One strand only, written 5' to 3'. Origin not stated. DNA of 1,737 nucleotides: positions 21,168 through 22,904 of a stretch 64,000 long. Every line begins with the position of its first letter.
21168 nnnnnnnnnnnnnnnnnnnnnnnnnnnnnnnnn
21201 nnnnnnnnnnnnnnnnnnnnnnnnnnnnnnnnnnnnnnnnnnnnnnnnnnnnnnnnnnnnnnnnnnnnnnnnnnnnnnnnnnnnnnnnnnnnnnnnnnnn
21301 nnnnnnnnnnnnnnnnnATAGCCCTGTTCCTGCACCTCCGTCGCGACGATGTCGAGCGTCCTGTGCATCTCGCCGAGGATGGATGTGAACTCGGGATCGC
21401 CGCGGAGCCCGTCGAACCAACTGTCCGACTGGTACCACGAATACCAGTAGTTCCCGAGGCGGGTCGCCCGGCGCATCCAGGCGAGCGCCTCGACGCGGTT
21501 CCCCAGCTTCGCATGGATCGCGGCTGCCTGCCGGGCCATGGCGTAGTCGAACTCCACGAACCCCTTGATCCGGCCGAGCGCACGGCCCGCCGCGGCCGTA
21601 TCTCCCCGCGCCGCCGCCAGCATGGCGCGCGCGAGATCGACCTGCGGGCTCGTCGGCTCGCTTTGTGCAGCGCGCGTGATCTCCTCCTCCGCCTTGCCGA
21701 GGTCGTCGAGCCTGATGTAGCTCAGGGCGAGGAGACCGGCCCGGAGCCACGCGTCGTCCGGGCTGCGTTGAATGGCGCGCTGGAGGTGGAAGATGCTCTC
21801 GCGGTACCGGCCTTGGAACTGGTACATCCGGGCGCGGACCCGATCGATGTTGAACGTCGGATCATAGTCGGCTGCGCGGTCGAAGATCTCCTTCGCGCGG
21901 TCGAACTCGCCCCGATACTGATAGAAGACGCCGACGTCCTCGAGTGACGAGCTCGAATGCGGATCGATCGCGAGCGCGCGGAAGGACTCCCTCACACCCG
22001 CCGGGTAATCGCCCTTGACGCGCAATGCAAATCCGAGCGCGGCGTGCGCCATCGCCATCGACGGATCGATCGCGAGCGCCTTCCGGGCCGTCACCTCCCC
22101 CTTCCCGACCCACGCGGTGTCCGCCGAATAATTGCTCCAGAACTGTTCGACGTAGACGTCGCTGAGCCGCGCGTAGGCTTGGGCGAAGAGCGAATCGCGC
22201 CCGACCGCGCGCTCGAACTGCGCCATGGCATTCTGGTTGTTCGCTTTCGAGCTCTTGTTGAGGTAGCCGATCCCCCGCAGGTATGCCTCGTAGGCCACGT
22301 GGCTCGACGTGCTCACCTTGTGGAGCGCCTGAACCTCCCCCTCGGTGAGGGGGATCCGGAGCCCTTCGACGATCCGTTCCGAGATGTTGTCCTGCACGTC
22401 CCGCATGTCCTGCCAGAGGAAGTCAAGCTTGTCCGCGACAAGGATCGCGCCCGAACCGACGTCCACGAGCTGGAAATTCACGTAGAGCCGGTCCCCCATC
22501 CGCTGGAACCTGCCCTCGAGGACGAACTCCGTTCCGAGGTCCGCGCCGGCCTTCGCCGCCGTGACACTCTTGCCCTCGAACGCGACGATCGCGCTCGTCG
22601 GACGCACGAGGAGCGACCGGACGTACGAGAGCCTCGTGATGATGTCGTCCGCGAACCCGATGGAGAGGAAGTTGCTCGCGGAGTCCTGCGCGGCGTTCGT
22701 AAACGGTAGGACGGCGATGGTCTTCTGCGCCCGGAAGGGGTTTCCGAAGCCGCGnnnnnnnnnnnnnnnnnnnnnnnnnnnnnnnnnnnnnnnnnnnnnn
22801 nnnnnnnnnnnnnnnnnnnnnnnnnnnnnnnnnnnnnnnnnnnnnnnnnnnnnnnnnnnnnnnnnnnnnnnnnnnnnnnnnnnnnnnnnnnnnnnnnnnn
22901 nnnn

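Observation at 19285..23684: Transmembrane Ser/Thr kinase (TolB-N-like sensor plus TPR) followed by two periplasmic PD40 propellers, one with a CxxC-x14-CxxC motif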

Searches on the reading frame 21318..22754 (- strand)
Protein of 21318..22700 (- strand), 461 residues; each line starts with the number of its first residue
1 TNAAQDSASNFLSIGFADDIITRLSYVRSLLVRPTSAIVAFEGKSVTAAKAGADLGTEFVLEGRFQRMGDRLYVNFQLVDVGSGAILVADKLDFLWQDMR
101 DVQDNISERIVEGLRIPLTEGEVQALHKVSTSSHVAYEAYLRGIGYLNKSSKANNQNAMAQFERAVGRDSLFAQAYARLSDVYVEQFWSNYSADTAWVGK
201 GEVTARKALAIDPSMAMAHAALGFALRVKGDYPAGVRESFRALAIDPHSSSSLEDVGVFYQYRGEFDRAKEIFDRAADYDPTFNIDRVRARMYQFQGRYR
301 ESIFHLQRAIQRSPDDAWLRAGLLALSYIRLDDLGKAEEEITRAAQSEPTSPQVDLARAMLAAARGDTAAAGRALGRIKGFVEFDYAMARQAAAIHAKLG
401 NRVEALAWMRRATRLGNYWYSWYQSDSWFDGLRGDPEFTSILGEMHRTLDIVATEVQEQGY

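Call 22: find_homologous_proteins(query=window:21318-22700:-)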
Query window:21318-22700:- (461 aa): 221 proteins with E <= 0.001 among 8000 candidates; the best 120 are listed.
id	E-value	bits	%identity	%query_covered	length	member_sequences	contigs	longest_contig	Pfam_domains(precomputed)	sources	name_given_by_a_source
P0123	5.5e-219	746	73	100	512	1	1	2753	PF13431.13,PF13414.13,PF13176.13,PF13428.13,PF14559.13,PF13371.13,PF00515.35,PF12895.14,PF13424.13,PF13432.13,PF13181.13,PF07719.24,PF13174.13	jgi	jgi:TolB-like protein/tetratricopeptide (TPR) repeat protein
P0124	4.9e-214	729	71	100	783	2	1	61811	PF13431.13,PF13414.13,PF13176.13,PF13428.13,PF13374.13,PF14559.13,PF07714.24,PF00069.32,PF13371.13,PF00515.35,PF12895.14,PF13424.13,PF13181.13,PF07719.24,PF13174.13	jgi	jgi:TolB-like protein/Flp pilus assembly protein TadD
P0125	2.8e-189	648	63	100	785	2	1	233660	PF13431.13,PF23914.2,PF13414.13,PF13428.13,PF08238.19,PF14559.13,PF06293.21,PF07714.24,PF00069.32,PF13371.13,PF00515.35,PF03109.23,PF13424.13,PF21033.5,PF13432.13,PF13181.13,PF07719.24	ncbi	-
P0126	7.1e-171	587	59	99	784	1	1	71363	PF13431.13,PF13414.13,PF13176.13,PF13428.13,PF14559.13,PF07714.24,PF00069.32,PF00515.35,PF12895.14,PF13424.13,PF21033.5,PF13432.13,PF13181.13,PF07719.24,PF01636.30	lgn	-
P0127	3.5e-163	562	57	100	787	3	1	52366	PF13431.13,PF13414.13,PF13428.13,PF14559.13,PF07714.24,PF00069.32,PF13371.13,PF00515.35,PF13424.13,PF21033.5,PF13432.13,PF13181.13,PF07719.24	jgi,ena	jgi:serine/threonine-protein kinase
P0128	3.3e-162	559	56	99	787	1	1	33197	PF13431.13,PF13414.13,PF13176.13,PF13428.13,PF14559.13,PF07714.24,PF00069.32,PF13371.13,PF00515.35,PF12895.14,PF13424.13,PF21033.5,PF13432.13,PF13181.13,PF07719.24,PF01636.30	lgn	-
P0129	1.3e-143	497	51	99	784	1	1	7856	PF13431.13,PF13414.13,PF13428.13,PF14559.13,PF07714.24,PF00069.32,PF13371.13,PF00515.35,PF03109.23,PF13424.13,PF13432.13,PF13181.13,PF07719.24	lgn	-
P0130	1.4e-141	491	50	100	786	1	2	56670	PF13431.13,PF13414.13,PF13428.13,PF07721.21,PF14559.13,PF07714.24,PF00069.32,PF13371.13,PF00515.35,PF13424.13,PF13432.13,PF13181.13,PF07719.24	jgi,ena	jgi:serine/threonine protein kinase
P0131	3.5e-135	470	48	100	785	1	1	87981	PF13431.13,PF13414.13,PF13428.13,PF14559.13,PF07714.24,PF00069.32,PF00515.35,PF03109.23,PF13424.13,PF13432.13,PF13181.13,PF07719.24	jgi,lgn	jgi:serine/threonine protein kinase/Flp pilus assembly protein TadD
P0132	1.6e-134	467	48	100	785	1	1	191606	PF14559.13,PF07714.24,PF13431.13,PF00069.32,PF03109.23,PF13428.13,PF07719.24,PF01636.30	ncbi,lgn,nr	ncbi:MAG: protein kinase [Ignavibacteriae bacterium]|nr:protein kinase [Ignavibacteriota bacterium]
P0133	3.4e-134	466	48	100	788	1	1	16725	PF14559.13,PF07714.24,PF00069.32,PF13414.13,PF13371.13,PF00515.35,PF12569.15,PF13428.13,PF13181.13,PF07719.24,PF01636.30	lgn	-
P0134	9.0e-134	465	48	100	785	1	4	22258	PF13431.13,PF13414.13,PF13176.13,PF13428.13,PF14559.13,PF07714.24,PF00069.32,PF00515.35,PF13424.13,PF21033.5,PF13181.13,PF07719.24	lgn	-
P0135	1.6e-133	464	48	100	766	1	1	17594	PF07714.24,PF13431.13,PF00069.32,PF03109.23,PF13428.13,PF07719.24,PF01636.30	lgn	-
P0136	1.7e-133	464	48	100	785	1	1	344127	PF07714.24,PF13431.13,PF00069.32,PF03109.23,PF13428.13,PF07719.24,PF01636.30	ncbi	-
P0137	3.8e-129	450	47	99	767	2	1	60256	PF14559.13,PF07714.24,PF13431.13,PF00069.32,PF13414.13,PF00515.35,PF13428.13,PF13181.13,PF07719.24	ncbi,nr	ncbi:MAG: protein kinase [Ignavibacteriae bacterium]|nr:protein kinase [Ignavibacteriota bacterium]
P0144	3.5e-41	160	30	94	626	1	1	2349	PF14559.13,PF13431.13,PF13414.13,PF00515.35,PF13424.13,PF21033.5,PF00486.35,PF13181.13,PF07719.24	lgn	-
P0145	4.6e-41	159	31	93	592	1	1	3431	PF13431.13,PF13414.13,PF00486.35,PF13428.13,PF14559.13,PF13371.13,PF00515.35,PF12895.14,PF13424.13,PF21033.5,PF13432.13,PF13181.13,PF07719.24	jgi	jgi:TolB-like protein/Flp pilus assembly protein TadD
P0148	2.8e-40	157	30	95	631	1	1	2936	PF14559.13,PF13431.13,PF13414.13,PF00515.35,PF13424.13,PF13432.13,PF00486.35,PF13428.13,PF13181.13,PF07719.24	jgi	jgi:TolB-like protein/DNA-binding winged helix-turn-helix (wHTH) protein/Tfp pilus assembly protein 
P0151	3.8e-37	147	30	94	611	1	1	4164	PF13431.13,PF23914.2,PF25062.2,PF13414.13,PF00486.35,PF13428.13,PF14559.13,PF13371.13,PF00515.35,PF12895.14,PF13424.13,PF21033.5,PF13181.13,PF07719.24,PF20308.5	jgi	jgi:TolB-like protein/Flp pilus assembly protein TadD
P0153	3.7e-36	143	28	94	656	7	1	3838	PF14559.13,PF13431.13,PF23914.2,PF13414.13,PF00515.35,PF13424.13,PF21033.5,PF13432.13,PF00486.35,PF13181.13,PF07719.24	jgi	jgi:DNA-binding winged helix-turn-helix (wHTH) protein/TolB-like protein/Flp pilus assembly protein 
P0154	9.9e-36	142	31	94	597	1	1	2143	PF13431.13,PF13414.13,PF00486.35,PF13428.13,PF14559.13,PF13371.13,PF00515.35,PF12895.14,PF21033.5,PF13432.13,PF13181.13,PF07719.24,PF20308.5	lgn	-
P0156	1.6e-35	141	31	93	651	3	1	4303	PF14559.13,PF13431.13,PF13414.13,PF00515.35,PF13432.13,PF00486.35,PF13428.13,PF13181.13,PF07719.24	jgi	jgi:DNA-binding winged helix-turn-helix (wHTH) protein/TolB-like protein/Tfp pilus assembly protein 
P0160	1.7e-34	138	29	94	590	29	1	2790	PF14559.13,PF24575.2,PF13431.13,PF13414.13,PF00515.35,PF12895.14,PF21033.5,PF00486.35,PF13428.13,PF07719.24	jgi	-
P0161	7.1e-34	136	32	63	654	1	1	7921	PF13431.13,PF13414.13,PF00486.35,PF13428.13,PF07721.21,PF14559.13,PF00515.35,PF13424.13,PF21033.5,PF13432.13,PF13181.13,PF07719.24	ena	-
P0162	3.0e-33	134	26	97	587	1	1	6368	PF13431.13,PF13414.13,PF13176.13,PF00486.35,PF13428.13,PF14559.13,PF00515.35,PF12895.14,PF13424.13,PF21033.5,PF13432.13,PF13181.13,PF07719.24,PF13174.13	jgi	jgi:TolB-like protein/Tfp pilus assembly protein PilF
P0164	4.2e-32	130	27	97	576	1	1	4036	PF14559.13,PF13431.13,PF13414.13,PF00515.35,PF13424.13,PF21033.5,PF13432.13,PF00486.35,PF13181.13,PF07719.24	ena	-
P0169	1.5e-30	125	29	94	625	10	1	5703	PF14559.13,PF13431.13,PF00515.35,PF00486.35,PF13428.13,PF07719.24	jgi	jgi:DNA-binding winged helix-turn-helix (wHTH) protein/TolB-like protein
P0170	2.7e-30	124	26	96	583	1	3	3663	PF14559.13,PF13431.13,PF13414.13,PF00515.35,PF21033.5,PF13432.13,PF00486.35,PF13428.13,PF13181.13,PF07719.24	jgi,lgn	jgi:TolB-like protein/Tfp pilus assembly protein PilF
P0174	6.5e-30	123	29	96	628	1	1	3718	PF14559.13,PF13431.13,PF13414.13,PF00515.35,PF00486.35,PF13428.13,PF07719.24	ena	-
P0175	1.1e-29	122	30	95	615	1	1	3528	PF13431.13,PF23914.2,PF13414.13,PF00486.35,PF13428.13,PF14559.13,PF00515.35,PF12895.14,PF13424.13,PF13432.13,PF13181.13,PF07719.24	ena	-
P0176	5.7e-29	120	28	95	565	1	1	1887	PF14559.13,PF00515.35,PF12895.14,PF13432.13,PF00486.35,PF13428.13,PF13181.13,PF07719.24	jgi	jgi:TolB-like protein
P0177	6.5e-29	119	27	94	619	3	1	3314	PF14559.13,PF13431.13,PF13414.13,PF00515.35,PF13424.13,PF13432.13,PF00486.35,PF13428.13,PF13181.13,PF07719.24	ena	-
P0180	5.3e-28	116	28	93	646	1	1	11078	PF14559.13,PF13431.13,PF13414.13,PF00515.35,PF13176.13,PF00486.35,PF13428.13,PF07719.24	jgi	jgi:DNA-binding winged helix-turn-helix (wHTH) protein/TolB-like protein/predicted Zn-dependent prot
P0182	7.0e-28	116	26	96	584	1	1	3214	PF13431.13,PF23914.2,PF13414.13,PF00486.35,PF13428.13,PF14559.13,PF13371.13,PF00515.35,PF12895.14,PF21033.5,PF13432.13,PF13181.13,PF07719.24,PF13174.13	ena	-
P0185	1.9e-27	115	24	96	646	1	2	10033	PF14559.13,PF13431.13,PF13414.13,PF00515.35,PF13424.13,PF21033.5,PF13432.13,PF00486.35,PF13428.13,PF13181.13,PF07719.24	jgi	jgi:TolB-like protein/DNA-binding winged helix-turn-helix (wHTH) protein/Tfp pilus assembly protein 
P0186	2.8e-27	114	36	50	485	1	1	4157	PF00211.26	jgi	jgi:adenylate cyclase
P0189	6.2e-27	113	25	94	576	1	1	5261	PF13431.13,PF23914.2,PF13414.13,PF23300.4,PF00486.35,PF13428.13,PF14559.13,PF00515.35,PF12895.14,PF13424.13,PF21033.5,PF13432.13,PF13181.13,PF07719.24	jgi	jgi:DNA-binding winged helix-turn-helix (wHTH) protein/tetratricopeptide (TPR) repeat protein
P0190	1.1e-26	112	26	94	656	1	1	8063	PF13431.13,PF13414.13,PF13176.13,PF00486.35,PF13428.13,PF14559.13,PF00515.35,PF13424.13,PF04052.19,PF21033.5,PF13432.13,PF13181.13,PF07719.24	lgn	-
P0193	5.6e-26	110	30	61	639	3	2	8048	PF14559.13,PF13431.13,PF13414.13,PF00515.35,PF13424.13,PF13176.13,PF13432.13,PF13428.13,PF00211.26,PF13181.13,PF07719.24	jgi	jgi:adenylate cyclase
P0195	1.7e-25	108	27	95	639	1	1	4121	PF14559.13,PF13431.13,PF13414.13,PF00515.35,PF13176.13,PF00486.35,PF13428.13,PF07719.24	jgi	jgi:DNA-binding winged helix-turn-helix (wHTH) protein/TolB-like protein/Flp pilus assembly protein 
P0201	1.4e-24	105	26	96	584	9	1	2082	PF14559.13,PF13414.13,PF00515.35,PF00486.35,PF13428.13,PF13181.13,PF07719.24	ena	-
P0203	4.4e-24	103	33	55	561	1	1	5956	PF13414.13,PF00486.35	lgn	-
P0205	1.3e-23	102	27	95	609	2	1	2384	PF14559.13,PF13431.13,PF13414.13,PF00515.35,PF21033.5,PF00486.35,PF13428.13,PF13181.13,PF07719.24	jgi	jgi:TolB-like protein/DNA-binding winged helix-turn-helix (wHTH) protein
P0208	2.3e-23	101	29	68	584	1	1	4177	PF14559.13,PF13431.13,PF13414.13,PF13432.13,PF13428.13,PF00211.26,PF07719.24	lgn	-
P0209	2.8e-23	101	29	96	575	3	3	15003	PF14559.13,PF13431.13,PF13414.13,PF00515.35,PF13432.13,PF00486.35,PF13428.13,PF13181.13,PF07719.24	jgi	jgi:TolB-like protein/DNA-binding winged helix-turn-helix (wHTH) protein/Flp pilus assembly protein 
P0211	3.8e-23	100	25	97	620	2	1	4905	PF14559.13,PF13431.13,PF12895.14,PF13176.13,PF13432.13,PF00486.35,PF13428.13,PF13181.13,PF07719.24,PF13174.13,PF20308.5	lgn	-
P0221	1.2e-21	95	26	96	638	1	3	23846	PF14559.13,PF13431.13,PF13414.13,PF00515.35,PF13432.13,PF00486.35,PF13428.13,PF13181.13,PF07719.24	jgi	jgi:DNA-binding winged helix-turn-helix (wHTH) protein/TolB-like protein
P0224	2.5e-21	94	26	97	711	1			PF14559.13,PF13431.13,PF13414.13,PF00515.35,PF13432.13,PF13428.13,PF00211.26,PF13181.13,PF07719.24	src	-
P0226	5.1e-21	93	26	97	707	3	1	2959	PF14559.13,PF13431.13,PF13414.13,PF00515.35,PF13432.13,PF13428.13,PF00211.26,PF13181.13,PF07719.24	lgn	-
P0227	5.1e-21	93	26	97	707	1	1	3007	PF14559.13,PF13431.13,PF13414.13,PF00515.35,PF13432.13,PF13428.13,PF00211.26,PF13181.13,PF07719.24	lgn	-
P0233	2.7e-20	91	26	97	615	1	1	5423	PF14559.13,PF13431.13,PF13414.13,PF00486.35,PF13428.13,PF13181.13,PF07719.24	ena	-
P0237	7.4e-20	90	25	62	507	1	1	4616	PF14559.13,PF13414.13,PF00515.35,PF13424.13,PF00486.35,PF13428.13,PF07719.24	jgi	jgi:TolB-like protein/Tfp pilus assembly protein PilF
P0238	7.7e-20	89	26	97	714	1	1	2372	PF13431.13,PF23914.2,PF13414.13,PF13428.13,PF14559.13,PF24575.2,PF00515.35,PF12895.14,PF13432.13,PF00211.26,PF13181.13,PF07719.24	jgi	jgi:adenylate cyclase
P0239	8.5e-20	89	26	95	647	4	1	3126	PF14559.13,PF00486.35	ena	-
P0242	1.6e-19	88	27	53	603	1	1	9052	PF14559.13,PF13431.13,PF13414.13,PF00515.35,PF13432.13,PF00486.35,PF13428.13,PF07719.24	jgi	jgi:TolB-like protein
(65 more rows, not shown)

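Call 23: find_encoding_contigs(protein=P0124, flank=8000, max_places=1)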
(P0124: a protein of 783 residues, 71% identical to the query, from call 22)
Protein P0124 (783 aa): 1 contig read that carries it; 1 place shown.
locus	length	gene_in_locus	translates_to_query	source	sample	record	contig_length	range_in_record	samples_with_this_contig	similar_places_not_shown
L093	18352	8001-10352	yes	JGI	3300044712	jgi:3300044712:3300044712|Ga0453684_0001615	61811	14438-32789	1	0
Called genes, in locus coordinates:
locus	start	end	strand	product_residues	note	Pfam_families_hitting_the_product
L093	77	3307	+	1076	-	PF01074:Glyco_hydro_38N, PF09261:Alpha-mann_mid, PF07748:Glyco_hydro_38C, PF17677:Glyco_hydro38C2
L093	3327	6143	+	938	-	PF02065:Melibiase, PF16499:Melibiase_2 (faint)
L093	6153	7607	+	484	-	PF01590:GAF, PF13185:GAF_2, PF13492:GAF_3, PF00158:Sigma54_activat, PF14532:Sigma54_activ_2, PF07724:AAA_2, PF25601:AAA_lid_14, PF02954:HTH_8, +2 more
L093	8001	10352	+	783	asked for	PF00069:Pkinase, PF07714:PK_Tyr_Ser-Thr, PF13371:TPR_9 (faint), PF13428:TPR_14 (faint), PF13174:TPR_6 (faint), PF00515:TPR_1 (faint), PF13176:TPR_7 (faint), PF14559:TPR_19, +7 more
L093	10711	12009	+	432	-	-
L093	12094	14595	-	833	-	PF02861:Clp_N, PF00004:AAA, PF13191:AAA_16 (weak), PF17871:AAA_lid_9, PF00004:AAA, PF07724:AAA_2, PF07728:AAA_5, PF10431:ClpB_D2-small, +11 more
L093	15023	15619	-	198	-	PF01502:PRA-CH, PF01503:PRA-PH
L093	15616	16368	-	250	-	PF00977:His_biosynth, PF01207:Dus (faint), PF03060:NMO (faint), PF00478:IMPDH (faint), PF01180:DHO_dh (faint)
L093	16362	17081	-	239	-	PF00977:His_biosynth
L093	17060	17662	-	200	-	PF00117:GATase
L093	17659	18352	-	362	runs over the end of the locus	PF08645:PNK3P (weak), PF13242:Hydrolase_like, PF00475:IGPD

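Call 24: find_encoding_contigs(protein=P0125, flank=8000, max_places=1)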
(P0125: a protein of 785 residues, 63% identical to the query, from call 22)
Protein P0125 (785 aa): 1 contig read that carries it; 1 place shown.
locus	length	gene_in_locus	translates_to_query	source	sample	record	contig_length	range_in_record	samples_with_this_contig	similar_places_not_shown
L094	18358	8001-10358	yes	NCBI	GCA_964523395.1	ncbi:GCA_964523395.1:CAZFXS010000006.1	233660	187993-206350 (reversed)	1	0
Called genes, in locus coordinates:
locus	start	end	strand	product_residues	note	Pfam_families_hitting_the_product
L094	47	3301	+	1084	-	PF01074:Glyco_hydro_38N, PF03065:Glyco_hydro_57 (weak), PF09261:Alpha-mann_mid, PF07748:Glyco_hydro_38C, PF17677:Glyco_hydro38C2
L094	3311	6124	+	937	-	PF02065:Melibiase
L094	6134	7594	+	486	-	PF01590:GAF, PF13185:GAF_2, PF13492:GAF_3, PF00158:Sigma54_activat, PF14532:Sigma54_activ_2, PF07724:AAA_2, PF25601:AAA_lid_14, PF02954:HTH_8, +1 more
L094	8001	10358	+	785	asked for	PF00069:Pkinase, PF06293:Kdo (faint), PF07714:PK_Tyr_Ser-Thr, PF13371:TPR_9 (faint), PF13428:TPR_14 (faint), PF03109:ABC1 (weak), PF00515:TPR_1 (faint), PF14559:TPR_19 (weak), +9 more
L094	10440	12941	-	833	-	PF02861:Clp_N, PF00004:AAA, PF13191:AAA_16 (weak), PF17871:AAA_lid_9, PF00004:AAA, PF07724:AAA_2, PF07728:AAA_5, PF10431:ClpB_D2-small, +11 more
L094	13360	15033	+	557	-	PF03571:Peptidase_M49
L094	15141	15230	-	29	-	-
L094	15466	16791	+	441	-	PF01979:Amidohydro_1, PF07969:Amidohydro_3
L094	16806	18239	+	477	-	PF01799:Fer2_2, PF00941:FAD_binding_5, PF03450:CO_deh_flav_C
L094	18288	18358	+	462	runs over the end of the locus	-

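Call 25: find_encoding_contigs(protein=P0126, flank=8000, max_places=1)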
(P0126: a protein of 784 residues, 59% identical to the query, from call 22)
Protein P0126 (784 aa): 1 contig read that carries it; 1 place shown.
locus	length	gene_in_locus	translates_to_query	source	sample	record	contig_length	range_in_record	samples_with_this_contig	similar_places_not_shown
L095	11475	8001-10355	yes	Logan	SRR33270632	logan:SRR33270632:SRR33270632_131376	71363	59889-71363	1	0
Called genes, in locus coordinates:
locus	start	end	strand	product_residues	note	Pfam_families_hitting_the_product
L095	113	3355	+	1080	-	PF01074:Glyco_hydro_38N, PF03065:Glyco_hydro_57 (weak), PF09261:Alpha-mann_mid, PF07748:Glyco_hydro_38C, PF17677:Glyco_hydro38C2 (weak)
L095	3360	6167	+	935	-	PF02065:Melibiase, PF13364:BetaGal_ABD2 (weak)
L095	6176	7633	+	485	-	PF01590:GAF, PF13185:GAF_2, PF13492:GAF_3, PF00158:Sigma54_activat, PF14532:Sigma54_activ_2, PF07724:AAA_2 (weak), PF25601:AAA_lid_14, PF02954:HTH_8, +2 more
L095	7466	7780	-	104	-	-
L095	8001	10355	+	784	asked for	PF00069:Pkinase, PF01636:APH (faint), PF07714:PK_Tyr_Ser-Thr, PF13428:TPR_14 (faint), PF00515:TPR_1 (faint), PF07719:TPR_2 (faint), PF13424:TPR_12 (faint), PF14559:TPR_19 (weak), +7 more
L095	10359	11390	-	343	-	PF15887:Peptidase_Mx (weak)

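Call 26: find_encoding_contigs(protein=P0132, flank=8000, max_places=1)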
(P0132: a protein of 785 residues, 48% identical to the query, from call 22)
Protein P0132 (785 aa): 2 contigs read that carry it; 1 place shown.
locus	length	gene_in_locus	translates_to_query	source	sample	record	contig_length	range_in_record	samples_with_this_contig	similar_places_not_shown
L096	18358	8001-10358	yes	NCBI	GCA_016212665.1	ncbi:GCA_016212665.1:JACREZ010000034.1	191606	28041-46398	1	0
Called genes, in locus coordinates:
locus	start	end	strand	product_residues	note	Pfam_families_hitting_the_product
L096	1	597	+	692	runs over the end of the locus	PF20256:MoCoBD_2, PF01315:Ald_Xan_dh_C (weak), PF02738:MoCoBD_1, PF20256:MoCoBD_2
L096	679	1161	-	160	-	PF11026:DUF2721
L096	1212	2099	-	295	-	PF01145:Band_7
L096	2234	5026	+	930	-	PF00246:Peptidase_M14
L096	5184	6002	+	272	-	PF02527:GidB (faint), PF01209:Ubie_methyltran, PF05891:Methyltransf_PK (faint), PF13489:Methyltransf_23, PF13847:Methyltransf_31, PF08241:Methyltransf_11, PF08242:Methyltransf_12, PF13649:Methyltransf_25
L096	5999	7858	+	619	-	PF17899:Peptidase_M61_N, PF05299:Peptidase_M61, PF00595:PDZ (weak), PF13180:PDZ_2, PF17820:PDZ_6 (weak)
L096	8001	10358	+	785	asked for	PF00069:Pkinase, PF01636:APH (faint), PF07714:PK_Tyr_Ser-Thr, PF03109:ABC1 (weak), PF07719:TPR_2 (faint), PF13428:TPR_14 (faint), PF13431:TPR_17 (faint), PF14559:TPR_19 (faint)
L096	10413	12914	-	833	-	PF02861:Clp_N, PF00004:AAA, PF13191:AAA_16 (weak), PF17871:AAA_lid_9, PF00004:AAA, PF07724:AAA_2, PF07728:AAA_5, PF10431:ClpB_D2-small, +10 more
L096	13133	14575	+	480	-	PF18962:Por_Secre_tail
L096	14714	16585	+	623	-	PF09976:TPR_21 (faint), PF12895:ANAPC3 (weak), PF14938:SNAP (faint), PF23914:TPR_CcmH_CycH (faint), PF13432:TPR_16 (weak), PF14559:TPR_19, PF13432:TPR_16 (weak), PF13174:TPR_6 (weak), +9 more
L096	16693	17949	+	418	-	-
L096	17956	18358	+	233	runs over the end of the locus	PF00149:Metallophos, PF12850:Metallophos_2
